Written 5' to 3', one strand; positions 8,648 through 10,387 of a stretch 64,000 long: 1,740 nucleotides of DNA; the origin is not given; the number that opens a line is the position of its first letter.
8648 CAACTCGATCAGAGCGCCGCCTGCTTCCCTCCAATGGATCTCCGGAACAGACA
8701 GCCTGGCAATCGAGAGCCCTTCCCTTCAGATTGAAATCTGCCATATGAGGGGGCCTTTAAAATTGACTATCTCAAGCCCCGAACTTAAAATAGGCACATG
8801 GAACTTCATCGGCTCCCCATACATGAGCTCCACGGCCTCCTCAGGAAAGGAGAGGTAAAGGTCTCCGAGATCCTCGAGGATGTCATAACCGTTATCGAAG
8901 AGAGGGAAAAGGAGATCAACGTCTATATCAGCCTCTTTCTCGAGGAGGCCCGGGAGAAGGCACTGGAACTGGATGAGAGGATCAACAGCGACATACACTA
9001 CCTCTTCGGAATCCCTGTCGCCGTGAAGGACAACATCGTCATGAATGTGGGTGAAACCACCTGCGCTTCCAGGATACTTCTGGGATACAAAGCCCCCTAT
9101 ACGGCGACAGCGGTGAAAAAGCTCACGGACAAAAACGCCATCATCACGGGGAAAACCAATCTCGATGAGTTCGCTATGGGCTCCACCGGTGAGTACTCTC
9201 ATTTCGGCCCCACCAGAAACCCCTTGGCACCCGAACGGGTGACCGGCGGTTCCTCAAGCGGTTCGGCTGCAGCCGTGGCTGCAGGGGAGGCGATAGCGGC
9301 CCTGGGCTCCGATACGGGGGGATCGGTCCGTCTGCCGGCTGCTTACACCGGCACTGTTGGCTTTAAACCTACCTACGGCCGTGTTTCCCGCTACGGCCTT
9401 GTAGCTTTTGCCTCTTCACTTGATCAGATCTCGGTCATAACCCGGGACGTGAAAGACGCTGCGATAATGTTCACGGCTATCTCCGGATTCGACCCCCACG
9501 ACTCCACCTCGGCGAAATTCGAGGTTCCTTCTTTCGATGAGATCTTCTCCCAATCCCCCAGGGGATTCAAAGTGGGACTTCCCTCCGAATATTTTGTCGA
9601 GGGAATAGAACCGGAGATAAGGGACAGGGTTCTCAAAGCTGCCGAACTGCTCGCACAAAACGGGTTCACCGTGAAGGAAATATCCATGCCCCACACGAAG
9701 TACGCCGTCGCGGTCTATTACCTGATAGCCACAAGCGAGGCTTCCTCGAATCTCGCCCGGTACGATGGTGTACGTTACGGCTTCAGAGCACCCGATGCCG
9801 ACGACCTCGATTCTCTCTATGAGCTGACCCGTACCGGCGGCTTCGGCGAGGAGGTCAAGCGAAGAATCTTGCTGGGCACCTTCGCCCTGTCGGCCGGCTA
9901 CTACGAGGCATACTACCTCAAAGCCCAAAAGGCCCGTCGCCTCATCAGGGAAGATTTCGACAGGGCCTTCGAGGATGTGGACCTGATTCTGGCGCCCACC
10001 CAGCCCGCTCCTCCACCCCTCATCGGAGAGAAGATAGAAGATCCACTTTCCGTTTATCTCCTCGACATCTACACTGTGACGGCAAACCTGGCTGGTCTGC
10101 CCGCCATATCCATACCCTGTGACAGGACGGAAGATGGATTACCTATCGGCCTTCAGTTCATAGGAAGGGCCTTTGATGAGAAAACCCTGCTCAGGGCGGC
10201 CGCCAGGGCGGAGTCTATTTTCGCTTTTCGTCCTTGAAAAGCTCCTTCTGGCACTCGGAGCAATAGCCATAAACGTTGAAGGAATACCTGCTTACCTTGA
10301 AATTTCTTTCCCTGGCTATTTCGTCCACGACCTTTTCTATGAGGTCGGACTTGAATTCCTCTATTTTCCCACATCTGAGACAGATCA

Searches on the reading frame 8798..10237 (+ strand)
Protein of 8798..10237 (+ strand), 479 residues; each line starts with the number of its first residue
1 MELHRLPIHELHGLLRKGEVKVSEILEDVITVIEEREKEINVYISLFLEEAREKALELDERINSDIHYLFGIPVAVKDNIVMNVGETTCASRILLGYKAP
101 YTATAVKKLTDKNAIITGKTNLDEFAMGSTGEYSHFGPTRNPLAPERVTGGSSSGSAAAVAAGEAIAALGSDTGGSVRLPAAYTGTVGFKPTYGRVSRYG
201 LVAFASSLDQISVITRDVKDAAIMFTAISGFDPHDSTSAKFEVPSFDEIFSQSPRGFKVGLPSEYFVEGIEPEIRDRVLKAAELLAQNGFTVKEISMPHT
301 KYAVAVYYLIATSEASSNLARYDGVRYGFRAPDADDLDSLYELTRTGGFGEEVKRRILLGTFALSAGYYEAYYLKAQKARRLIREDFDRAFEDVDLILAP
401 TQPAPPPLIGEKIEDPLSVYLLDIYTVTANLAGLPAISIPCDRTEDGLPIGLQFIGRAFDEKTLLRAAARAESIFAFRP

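Call 53: search_protein_families(library=ncbifam, proteins=[window:8798-10237:+], max_evalue=1e-10)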
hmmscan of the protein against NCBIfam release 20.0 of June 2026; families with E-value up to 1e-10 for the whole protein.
window:8798-10237:+ (479 aa): 26 families (the best 25 are shown)
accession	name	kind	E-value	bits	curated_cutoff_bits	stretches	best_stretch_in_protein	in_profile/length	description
TIGR00132.1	gatA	equivalog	1.3e-180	601.1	481.1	1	14-474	4-463/466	Asp-tRNA(Asn)/Glu-tRNA(Gln) amidotransferase subunit GatA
NF005517.0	PRK07139.1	equivalog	3.5e-84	283.1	546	1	74-468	42-426/439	amidase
NF006631.0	PRK09201.1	equivalog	5.8e-84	282.5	461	1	3-472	4-452/466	AtzE family amidohydrolase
NF005565.0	PRK07235.1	subfamily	1.5e-81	274.5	545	1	68-473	87-499/506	amidase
NF005688.0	PRK07488.1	equivalog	8.9e-81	272.2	532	1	2-477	7-468/474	indoleacetamide hydrolase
NF006043.0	PRK08186.1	subfamily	6.3e-79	266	487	2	6-302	7-298/600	allophanate hydrolase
TIGR02715.1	amido_AtzE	subfamily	2.2e-78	264.2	425.75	1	10-472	4-445/452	AtzE family amidohydrolase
TIGR02713.1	allophanate_hyd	equivalog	9.3e-73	245.6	511.05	1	42-471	3-409/563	allophanate hydrolase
NF004815.0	PRK06169.1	equivalog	2.8e-70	237.2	506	2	8-301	12-307/471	amidase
NF005450.0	PRK07042.1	equivalog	8.2e-67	225.7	458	2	2-297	3-296/464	amidase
NF004717.0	PRK06061.1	equivalog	5.6e-62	210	498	2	11-299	22-311/483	amidase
NF005460.0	PRK07056.1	subfamily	1.3e-61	208.9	447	1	7-476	9-454/457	amidase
NF009119.0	PRK12470.1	equivalog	8.9e-61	206.3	498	2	13-296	16-294/462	amidase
NF006169.0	PRK08310.1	equivalog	3.8e-59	201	391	2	65-237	22-196/395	amidase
NF006006.0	PRK08137.1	equivalog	4.7e-59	200.6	534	1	26-468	57-504/529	amidase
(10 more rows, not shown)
